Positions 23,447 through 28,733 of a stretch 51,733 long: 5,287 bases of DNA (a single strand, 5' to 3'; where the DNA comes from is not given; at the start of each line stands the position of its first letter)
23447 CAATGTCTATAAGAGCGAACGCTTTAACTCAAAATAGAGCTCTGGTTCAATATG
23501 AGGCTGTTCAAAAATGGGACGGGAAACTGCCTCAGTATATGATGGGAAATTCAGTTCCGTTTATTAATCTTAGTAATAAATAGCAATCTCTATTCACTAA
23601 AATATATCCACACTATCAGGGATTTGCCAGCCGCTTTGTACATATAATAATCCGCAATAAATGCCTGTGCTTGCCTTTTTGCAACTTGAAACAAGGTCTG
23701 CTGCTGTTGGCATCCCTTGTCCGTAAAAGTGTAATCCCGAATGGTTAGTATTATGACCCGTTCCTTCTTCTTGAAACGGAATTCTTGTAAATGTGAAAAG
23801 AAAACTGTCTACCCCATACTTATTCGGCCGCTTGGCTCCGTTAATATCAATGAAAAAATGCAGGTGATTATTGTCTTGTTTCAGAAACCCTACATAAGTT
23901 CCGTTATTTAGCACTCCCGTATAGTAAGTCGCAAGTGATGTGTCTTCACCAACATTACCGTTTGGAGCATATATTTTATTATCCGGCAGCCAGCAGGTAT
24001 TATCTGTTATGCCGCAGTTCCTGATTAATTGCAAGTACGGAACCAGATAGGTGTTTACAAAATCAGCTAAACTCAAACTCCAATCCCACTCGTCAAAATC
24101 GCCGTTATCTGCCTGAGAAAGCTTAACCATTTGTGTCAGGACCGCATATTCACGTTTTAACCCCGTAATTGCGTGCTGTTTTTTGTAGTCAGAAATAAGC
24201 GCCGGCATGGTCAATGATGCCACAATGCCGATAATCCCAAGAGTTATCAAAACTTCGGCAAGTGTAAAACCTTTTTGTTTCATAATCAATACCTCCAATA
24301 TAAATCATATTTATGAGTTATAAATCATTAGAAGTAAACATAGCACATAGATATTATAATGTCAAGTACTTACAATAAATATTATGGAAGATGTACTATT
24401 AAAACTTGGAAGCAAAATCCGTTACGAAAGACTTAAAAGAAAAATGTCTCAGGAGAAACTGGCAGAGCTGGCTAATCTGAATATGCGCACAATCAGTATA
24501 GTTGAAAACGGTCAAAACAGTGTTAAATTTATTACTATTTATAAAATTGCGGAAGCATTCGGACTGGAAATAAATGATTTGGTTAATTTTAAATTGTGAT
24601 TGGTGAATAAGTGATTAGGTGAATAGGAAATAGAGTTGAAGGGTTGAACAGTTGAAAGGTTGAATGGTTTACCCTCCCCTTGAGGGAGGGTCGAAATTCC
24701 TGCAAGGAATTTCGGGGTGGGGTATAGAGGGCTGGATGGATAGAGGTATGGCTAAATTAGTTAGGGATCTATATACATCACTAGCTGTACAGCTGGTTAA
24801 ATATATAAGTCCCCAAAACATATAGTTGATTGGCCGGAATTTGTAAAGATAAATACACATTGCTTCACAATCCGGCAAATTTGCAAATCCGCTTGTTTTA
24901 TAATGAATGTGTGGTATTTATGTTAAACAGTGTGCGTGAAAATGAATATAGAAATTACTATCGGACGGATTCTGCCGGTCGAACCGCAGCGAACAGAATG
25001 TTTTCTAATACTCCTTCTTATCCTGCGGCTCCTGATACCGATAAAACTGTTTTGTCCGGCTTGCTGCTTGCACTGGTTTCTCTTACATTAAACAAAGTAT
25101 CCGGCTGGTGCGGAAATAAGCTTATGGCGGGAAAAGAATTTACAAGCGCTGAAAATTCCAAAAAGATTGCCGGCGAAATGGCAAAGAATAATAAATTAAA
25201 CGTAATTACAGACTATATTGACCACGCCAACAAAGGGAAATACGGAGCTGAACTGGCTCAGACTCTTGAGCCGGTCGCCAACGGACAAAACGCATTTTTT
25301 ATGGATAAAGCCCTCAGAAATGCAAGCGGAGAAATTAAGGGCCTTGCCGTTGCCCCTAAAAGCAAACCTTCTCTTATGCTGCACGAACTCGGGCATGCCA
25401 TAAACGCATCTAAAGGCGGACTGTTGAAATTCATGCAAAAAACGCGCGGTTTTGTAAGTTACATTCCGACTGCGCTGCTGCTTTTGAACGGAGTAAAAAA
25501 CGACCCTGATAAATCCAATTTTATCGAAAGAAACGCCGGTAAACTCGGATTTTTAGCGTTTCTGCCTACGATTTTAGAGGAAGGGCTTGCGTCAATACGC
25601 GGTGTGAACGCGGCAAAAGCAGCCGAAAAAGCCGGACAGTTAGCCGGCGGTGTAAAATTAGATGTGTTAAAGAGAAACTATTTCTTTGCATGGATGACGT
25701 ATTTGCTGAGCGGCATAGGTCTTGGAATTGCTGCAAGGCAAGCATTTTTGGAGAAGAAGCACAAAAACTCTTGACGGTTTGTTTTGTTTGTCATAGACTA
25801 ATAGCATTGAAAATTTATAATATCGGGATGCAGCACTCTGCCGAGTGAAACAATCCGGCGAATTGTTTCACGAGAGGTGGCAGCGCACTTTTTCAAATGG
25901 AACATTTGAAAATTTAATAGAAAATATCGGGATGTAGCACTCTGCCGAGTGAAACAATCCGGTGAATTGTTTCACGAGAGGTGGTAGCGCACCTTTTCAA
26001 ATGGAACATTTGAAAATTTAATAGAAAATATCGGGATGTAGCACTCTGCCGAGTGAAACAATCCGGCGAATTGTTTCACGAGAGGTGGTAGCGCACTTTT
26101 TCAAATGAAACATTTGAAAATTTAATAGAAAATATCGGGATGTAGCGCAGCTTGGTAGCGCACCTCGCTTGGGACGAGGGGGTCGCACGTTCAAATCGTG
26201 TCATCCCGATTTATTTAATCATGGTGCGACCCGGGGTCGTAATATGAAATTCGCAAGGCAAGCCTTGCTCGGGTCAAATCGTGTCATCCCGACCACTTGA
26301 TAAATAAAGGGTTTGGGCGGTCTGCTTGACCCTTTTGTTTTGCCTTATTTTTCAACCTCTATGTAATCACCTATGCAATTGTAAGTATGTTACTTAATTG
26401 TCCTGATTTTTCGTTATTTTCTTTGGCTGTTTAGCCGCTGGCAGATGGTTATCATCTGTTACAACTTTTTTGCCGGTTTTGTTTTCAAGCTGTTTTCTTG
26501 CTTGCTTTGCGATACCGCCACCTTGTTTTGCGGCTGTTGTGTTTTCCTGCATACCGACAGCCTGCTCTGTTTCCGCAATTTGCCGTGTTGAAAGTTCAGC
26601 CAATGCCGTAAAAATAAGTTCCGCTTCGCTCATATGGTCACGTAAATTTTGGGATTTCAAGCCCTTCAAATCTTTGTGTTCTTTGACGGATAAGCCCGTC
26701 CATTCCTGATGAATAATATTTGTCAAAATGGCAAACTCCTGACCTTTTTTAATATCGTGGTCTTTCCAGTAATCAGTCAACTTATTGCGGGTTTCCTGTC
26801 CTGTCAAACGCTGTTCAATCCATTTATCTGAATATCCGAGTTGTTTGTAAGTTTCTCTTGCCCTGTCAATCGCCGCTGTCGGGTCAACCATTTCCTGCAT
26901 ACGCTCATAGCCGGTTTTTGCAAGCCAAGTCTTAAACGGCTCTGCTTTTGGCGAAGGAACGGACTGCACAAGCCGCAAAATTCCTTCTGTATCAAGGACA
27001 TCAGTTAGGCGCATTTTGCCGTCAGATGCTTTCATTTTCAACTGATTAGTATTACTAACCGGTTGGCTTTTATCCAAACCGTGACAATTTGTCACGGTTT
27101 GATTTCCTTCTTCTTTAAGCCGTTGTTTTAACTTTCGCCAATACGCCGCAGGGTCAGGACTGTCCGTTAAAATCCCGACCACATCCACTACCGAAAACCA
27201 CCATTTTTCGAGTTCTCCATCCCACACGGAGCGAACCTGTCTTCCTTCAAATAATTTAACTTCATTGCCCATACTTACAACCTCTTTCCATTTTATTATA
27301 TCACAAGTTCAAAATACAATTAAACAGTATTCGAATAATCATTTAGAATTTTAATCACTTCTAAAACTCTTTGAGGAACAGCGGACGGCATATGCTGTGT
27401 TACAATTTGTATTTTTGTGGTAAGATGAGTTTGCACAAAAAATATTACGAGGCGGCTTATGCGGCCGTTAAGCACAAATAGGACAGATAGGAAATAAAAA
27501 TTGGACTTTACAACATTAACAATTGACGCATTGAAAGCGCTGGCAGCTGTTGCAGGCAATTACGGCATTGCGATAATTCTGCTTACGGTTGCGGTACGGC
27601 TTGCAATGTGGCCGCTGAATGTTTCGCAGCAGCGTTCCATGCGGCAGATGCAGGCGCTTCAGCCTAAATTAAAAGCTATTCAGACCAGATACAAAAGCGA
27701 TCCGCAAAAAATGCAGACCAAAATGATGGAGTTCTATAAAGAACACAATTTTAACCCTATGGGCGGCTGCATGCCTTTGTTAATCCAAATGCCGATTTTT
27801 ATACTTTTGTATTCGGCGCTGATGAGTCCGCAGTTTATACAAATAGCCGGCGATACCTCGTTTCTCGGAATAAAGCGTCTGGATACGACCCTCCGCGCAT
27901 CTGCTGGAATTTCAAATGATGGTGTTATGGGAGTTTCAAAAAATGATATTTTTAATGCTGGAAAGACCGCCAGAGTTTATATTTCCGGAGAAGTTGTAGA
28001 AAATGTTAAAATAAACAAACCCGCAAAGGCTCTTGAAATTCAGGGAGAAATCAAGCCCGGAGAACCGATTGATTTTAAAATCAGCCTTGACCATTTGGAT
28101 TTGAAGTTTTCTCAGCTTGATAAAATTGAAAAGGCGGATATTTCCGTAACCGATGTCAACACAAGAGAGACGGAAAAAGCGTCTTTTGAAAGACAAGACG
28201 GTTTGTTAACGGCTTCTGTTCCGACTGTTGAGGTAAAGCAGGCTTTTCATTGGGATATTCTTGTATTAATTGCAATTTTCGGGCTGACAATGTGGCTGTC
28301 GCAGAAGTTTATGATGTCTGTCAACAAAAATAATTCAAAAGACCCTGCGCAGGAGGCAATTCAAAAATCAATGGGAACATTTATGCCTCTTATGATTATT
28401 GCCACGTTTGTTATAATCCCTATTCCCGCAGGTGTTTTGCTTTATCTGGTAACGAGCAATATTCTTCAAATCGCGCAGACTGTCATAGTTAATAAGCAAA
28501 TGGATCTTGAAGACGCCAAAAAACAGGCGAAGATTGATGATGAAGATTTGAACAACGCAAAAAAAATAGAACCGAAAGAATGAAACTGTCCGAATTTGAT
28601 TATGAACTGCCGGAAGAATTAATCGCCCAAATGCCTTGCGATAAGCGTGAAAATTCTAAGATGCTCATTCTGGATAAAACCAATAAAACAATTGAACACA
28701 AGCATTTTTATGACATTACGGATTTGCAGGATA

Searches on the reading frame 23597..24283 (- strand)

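Call 58: search_protein_families(library=pfam, proteins=[window:23597-24283:-], max_evalue=0.01)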
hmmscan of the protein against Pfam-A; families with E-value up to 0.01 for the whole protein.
window:23597-24283:- (228 aa): 2 families
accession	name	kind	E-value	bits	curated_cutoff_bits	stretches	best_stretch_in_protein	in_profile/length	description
PF07963.17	N_methyl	-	4.3e-07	29.7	21.2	1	1-24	2-25/27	Prokaryotic N-terminal methylation motif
PF20318.3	DUF6613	-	3.9e-05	24.1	24.3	1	35-88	8-60/200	Family of unknown function (DUF6613)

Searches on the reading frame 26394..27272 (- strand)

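Call 58: search_protein_families(library=pfam, proteins=[window:26394-27272:-], max_evalue=0.01)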
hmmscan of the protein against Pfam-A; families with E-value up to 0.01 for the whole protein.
window:26394-27272:- (292 aa): 1 family
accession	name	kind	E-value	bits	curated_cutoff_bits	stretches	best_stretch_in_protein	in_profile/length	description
PF02498.22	Bro-N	-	2.9e-11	44.3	25.6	1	12-119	1-92/96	BRO family, N-terminal domain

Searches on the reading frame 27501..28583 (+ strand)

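Call 58: search_protein_families(library=pfam, proteins=[window:27501-28583:+], max_evalue=0.01)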
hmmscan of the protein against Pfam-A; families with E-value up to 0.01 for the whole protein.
window:27501-28583:+ (360 aa): 1 family
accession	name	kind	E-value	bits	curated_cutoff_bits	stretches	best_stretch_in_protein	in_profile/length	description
PF02096.25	60KD_IMP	-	9.6e-52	175.7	35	1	21-332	1-163/163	60Kd inner membrane protein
